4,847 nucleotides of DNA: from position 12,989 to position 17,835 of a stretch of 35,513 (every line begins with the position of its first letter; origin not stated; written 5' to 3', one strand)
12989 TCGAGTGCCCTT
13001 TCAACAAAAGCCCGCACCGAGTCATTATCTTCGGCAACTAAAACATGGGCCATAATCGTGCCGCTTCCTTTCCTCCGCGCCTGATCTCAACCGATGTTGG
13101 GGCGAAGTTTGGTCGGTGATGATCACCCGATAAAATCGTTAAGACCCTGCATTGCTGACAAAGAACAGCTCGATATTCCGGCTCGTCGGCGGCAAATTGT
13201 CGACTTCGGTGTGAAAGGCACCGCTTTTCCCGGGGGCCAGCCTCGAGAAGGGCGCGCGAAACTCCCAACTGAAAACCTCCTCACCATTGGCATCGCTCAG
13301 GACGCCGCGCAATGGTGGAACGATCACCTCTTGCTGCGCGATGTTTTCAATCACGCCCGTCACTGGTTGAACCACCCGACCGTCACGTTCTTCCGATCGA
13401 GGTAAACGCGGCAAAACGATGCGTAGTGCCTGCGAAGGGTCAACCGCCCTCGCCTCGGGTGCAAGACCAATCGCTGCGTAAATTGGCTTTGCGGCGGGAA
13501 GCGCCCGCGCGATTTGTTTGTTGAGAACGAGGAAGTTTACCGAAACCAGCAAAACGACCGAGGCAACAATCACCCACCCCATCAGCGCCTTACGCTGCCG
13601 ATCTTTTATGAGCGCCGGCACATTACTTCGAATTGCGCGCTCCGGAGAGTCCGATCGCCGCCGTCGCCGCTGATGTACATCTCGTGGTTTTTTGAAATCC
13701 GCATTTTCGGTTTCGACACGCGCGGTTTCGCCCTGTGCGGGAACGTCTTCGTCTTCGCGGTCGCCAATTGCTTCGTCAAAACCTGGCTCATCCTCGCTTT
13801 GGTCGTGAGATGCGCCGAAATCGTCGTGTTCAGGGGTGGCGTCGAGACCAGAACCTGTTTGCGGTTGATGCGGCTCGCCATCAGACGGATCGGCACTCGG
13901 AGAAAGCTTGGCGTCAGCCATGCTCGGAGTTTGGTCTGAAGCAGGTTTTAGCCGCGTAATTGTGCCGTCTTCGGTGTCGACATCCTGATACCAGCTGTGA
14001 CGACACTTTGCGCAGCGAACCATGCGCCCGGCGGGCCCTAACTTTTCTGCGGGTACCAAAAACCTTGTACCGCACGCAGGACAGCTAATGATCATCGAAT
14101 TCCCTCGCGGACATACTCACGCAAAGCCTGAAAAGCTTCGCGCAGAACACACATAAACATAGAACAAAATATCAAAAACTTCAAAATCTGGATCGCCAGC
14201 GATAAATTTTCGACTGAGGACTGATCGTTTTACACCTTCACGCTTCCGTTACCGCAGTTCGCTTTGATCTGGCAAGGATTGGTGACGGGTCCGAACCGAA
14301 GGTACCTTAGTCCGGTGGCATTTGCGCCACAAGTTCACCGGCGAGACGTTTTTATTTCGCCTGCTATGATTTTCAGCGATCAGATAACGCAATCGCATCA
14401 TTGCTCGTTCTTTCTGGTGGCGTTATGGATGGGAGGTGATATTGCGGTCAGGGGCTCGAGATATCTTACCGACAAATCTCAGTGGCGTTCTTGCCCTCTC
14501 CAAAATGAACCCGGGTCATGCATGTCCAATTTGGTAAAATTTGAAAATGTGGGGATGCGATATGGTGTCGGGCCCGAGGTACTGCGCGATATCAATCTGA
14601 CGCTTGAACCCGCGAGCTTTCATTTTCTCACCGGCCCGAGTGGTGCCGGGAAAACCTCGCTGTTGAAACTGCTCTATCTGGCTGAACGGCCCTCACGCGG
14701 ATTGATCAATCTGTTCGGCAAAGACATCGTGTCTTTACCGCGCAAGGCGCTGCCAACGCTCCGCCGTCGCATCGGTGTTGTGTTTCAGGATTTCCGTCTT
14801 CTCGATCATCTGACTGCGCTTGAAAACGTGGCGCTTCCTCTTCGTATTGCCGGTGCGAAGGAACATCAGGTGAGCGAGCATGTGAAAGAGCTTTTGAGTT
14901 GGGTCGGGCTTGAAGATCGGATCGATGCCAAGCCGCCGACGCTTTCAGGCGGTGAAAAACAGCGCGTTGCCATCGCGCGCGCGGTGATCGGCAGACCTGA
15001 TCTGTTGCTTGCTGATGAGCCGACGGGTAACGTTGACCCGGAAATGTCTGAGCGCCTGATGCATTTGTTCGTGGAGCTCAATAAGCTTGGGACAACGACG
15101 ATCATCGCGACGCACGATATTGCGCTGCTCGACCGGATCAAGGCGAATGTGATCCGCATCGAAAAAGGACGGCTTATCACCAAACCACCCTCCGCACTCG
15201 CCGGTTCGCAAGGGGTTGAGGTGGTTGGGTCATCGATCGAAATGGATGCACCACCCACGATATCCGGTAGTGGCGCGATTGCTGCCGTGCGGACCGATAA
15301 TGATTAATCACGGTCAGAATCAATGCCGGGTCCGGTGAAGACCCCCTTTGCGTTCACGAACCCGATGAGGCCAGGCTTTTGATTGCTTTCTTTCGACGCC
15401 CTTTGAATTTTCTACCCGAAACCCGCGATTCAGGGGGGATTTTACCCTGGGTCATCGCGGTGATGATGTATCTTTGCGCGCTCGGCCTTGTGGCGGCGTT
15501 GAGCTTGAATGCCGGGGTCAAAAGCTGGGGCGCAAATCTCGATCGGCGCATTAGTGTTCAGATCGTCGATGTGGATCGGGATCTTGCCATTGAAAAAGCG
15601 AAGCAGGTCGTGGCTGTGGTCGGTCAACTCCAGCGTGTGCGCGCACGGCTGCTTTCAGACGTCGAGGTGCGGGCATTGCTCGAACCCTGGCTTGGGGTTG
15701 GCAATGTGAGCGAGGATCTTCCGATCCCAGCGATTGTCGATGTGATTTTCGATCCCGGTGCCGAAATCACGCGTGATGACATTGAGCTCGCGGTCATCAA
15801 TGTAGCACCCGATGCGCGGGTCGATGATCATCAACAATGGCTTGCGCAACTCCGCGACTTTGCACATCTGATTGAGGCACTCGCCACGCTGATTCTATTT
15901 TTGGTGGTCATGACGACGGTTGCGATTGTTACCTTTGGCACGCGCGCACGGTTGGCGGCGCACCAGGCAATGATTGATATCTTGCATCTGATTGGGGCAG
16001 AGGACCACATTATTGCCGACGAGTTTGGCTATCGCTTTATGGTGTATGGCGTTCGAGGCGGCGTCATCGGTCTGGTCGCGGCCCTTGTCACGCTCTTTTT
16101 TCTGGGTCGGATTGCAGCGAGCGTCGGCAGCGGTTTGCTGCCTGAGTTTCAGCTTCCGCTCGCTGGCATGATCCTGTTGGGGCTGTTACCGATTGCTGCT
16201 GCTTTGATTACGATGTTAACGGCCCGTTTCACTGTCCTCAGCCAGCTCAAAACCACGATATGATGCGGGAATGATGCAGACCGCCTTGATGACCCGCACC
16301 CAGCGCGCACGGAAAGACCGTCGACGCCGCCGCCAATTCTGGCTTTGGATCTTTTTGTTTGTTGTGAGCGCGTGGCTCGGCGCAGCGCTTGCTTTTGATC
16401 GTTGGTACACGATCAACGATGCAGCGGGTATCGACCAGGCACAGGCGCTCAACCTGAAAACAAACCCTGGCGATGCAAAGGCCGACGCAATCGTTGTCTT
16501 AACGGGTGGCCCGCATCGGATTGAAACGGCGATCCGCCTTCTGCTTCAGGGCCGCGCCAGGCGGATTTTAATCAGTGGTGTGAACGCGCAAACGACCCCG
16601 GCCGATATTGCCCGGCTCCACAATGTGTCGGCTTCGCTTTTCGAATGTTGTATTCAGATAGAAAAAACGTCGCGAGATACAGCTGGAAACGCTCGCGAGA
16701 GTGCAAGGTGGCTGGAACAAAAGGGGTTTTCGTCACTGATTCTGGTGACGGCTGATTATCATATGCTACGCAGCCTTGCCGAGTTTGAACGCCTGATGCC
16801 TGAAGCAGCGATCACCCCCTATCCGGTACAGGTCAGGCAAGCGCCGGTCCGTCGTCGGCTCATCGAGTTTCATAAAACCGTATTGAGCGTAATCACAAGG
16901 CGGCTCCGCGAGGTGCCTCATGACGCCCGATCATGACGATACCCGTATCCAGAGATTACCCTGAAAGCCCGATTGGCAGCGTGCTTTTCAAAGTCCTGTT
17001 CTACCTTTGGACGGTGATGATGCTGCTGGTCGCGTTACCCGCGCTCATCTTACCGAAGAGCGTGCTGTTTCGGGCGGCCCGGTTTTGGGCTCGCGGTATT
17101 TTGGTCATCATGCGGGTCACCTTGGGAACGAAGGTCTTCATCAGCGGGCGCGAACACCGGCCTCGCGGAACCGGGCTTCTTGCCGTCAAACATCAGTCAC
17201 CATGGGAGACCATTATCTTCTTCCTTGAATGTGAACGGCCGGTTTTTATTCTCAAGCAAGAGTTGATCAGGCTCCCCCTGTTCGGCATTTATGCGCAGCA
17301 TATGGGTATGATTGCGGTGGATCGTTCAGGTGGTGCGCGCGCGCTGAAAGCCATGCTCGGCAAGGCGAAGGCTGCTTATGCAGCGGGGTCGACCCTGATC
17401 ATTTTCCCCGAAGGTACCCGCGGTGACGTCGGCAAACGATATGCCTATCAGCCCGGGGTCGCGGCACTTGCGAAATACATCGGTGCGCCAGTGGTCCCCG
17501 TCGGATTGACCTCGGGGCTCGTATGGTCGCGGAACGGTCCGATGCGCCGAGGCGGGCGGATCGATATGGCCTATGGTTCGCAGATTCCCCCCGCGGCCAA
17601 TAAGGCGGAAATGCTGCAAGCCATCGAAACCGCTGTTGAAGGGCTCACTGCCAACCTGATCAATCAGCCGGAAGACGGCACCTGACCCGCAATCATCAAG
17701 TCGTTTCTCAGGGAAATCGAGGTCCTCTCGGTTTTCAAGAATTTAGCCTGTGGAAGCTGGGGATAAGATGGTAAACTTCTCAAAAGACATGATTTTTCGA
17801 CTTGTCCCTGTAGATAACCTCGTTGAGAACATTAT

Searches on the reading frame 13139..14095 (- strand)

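Call 66: search_protein_families(library=pfam, proteins=[window:13139-14095:-], max_evalue=0.00001)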
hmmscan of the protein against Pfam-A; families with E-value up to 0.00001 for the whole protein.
window:13139-14095:- (318 aa): 2 families
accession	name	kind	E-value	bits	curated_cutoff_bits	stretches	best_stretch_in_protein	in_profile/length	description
PF13717.11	Zn_ribbon_4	-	4.8e-15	55.7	30.3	1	1-35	1-35/36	zinc-ribbon domain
PF13719.11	Zn_ribbon_5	-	9.4e-11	41.7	29.3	1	1-33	1-33/37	zinc-ribbon domain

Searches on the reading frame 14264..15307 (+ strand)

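Call 66: search_protein_families(library=pfam, proteins=[window:14264-15307:+], max_evalue=0.00001)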
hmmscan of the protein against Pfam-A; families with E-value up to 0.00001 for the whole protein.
window:14264-15307:+ (347 aa): 2 families
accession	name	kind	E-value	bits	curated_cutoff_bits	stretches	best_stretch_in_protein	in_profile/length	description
PF00005.33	ABC_tran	-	6.7e-34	117.9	25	1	107-254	1-136/137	ABC transporter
PF13304.12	AAA_21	-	2.1e-11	44.9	27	0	206-290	220-304/304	AAA domain, putative AbiEii toxin, Type IV TA system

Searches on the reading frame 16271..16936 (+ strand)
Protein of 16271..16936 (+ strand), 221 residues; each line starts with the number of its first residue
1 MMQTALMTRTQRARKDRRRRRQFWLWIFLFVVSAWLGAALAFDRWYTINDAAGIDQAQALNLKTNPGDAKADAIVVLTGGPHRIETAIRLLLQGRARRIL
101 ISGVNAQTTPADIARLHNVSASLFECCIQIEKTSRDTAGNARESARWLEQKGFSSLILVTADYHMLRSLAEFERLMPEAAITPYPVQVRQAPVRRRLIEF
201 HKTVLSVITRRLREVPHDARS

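Call 68: search_protein_families(library=pfam, proteins=[window:16271-16936:+], max_evalue=0.00001)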
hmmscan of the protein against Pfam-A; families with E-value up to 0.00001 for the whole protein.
window:16271-16936:+ (221 aa): 1 family
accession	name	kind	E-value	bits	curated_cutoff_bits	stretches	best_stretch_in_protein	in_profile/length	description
PF02698.23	DUF218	-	4.8e-19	69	27.6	1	72-196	1-110/133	DUF218 domain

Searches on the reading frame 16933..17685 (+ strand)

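Call 68: search_protein_families(library=pfam, proteins=[window:16933-17685:+], max_evalue=0.00001)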
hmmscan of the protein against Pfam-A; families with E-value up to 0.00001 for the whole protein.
window:16933-17685:+ (250 aa): 1 family
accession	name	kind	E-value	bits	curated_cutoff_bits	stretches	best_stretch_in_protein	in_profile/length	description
PF01553.26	Acyltransferase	-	3.5e-17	62.9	23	1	68-192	2-131/132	Acyltransferase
